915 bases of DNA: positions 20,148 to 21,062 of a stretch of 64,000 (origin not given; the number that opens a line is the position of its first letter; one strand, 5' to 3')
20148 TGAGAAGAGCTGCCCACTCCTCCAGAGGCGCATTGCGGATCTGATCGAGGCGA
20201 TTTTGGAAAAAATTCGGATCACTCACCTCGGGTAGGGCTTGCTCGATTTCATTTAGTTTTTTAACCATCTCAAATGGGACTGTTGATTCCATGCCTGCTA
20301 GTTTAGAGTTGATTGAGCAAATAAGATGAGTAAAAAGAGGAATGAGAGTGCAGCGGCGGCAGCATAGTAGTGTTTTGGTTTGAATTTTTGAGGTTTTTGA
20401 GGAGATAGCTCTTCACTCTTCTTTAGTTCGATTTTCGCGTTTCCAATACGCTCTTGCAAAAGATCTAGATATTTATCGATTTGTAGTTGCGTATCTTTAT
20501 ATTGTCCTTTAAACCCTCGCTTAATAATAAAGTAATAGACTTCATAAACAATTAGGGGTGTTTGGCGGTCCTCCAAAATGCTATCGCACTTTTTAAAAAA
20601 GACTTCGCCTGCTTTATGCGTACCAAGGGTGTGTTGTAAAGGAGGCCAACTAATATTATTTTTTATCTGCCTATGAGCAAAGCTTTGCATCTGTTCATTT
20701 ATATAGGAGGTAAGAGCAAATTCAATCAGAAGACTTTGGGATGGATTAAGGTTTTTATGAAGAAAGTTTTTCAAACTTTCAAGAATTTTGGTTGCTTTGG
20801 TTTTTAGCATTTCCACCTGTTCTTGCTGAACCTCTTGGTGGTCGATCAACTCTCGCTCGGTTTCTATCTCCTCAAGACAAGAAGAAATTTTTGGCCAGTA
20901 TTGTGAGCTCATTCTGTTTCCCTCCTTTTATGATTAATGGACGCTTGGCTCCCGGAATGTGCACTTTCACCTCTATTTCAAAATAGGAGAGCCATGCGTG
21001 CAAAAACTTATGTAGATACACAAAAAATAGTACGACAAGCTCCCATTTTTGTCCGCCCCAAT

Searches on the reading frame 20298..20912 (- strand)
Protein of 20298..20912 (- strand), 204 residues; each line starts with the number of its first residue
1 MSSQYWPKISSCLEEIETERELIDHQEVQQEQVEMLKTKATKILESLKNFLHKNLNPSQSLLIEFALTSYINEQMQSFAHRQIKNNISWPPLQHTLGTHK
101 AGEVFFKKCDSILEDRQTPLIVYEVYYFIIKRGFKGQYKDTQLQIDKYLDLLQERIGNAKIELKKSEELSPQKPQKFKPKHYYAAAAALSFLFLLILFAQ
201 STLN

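Call 4: search_protein_families(library=pfam, proteins=[window:20298-20912:-], max_evalue=0.1)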
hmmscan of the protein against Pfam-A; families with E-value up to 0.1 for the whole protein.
window:20298-20912:- (204 aa): 1 family
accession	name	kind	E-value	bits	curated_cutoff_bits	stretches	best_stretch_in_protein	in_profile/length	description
PF09850.14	DotU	-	1.8e-14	54.3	27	1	28-199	20-200/205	Type VI secretion system protein DotU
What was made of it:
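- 20298..20912 (-): DotU/tssL. Pfam DotU at 54 bits (call 4).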

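Call 5: search_protein_families(library=ncbifam, proteins=[window:20298-20912:-], max_evalue=0.1)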
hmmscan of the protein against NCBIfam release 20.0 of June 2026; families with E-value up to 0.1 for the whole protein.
window:20298-20912:- (204 aa): 7 families
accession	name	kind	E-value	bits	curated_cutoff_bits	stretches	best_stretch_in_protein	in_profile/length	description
TIGR03349.1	IV_VI_DotU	subfamily_domain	2.6e-12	47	89.95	1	27-197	21-192/211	DotU/TssL family secretion system protein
NF038239.1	T6SS_TssL_short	exception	3e-10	39.9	180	1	31-197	23-193/207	type VI secretion system protein TssL, short form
NF038228.1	IcmH_DotU_IVB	equivalog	0.0023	17.3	50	1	67-180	99-220/258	type IVB secretion system protein IcmH/DotU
NF006292.0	PRK08475.1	equivalog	0.02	14.5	166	0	125-165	42-81/171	F0F1 ATP synthase subunit B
NF043080.1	MMSYN1_0166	equivalog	0.034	13.1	370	1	20-108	3-97/307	oligopeptide ABC transporter permease OppC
NF040849.1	tRNAmod_TiaS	equivalog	0.037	12.6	600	1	27-108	63-139/422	tRNA(Ile2) 2-agmatinylcytidine synthetase TiaS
NF005444.0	PRK07033.1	equivalog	0.061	12.3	520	1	102-173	142-220/438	DotU family type VI secretion system protein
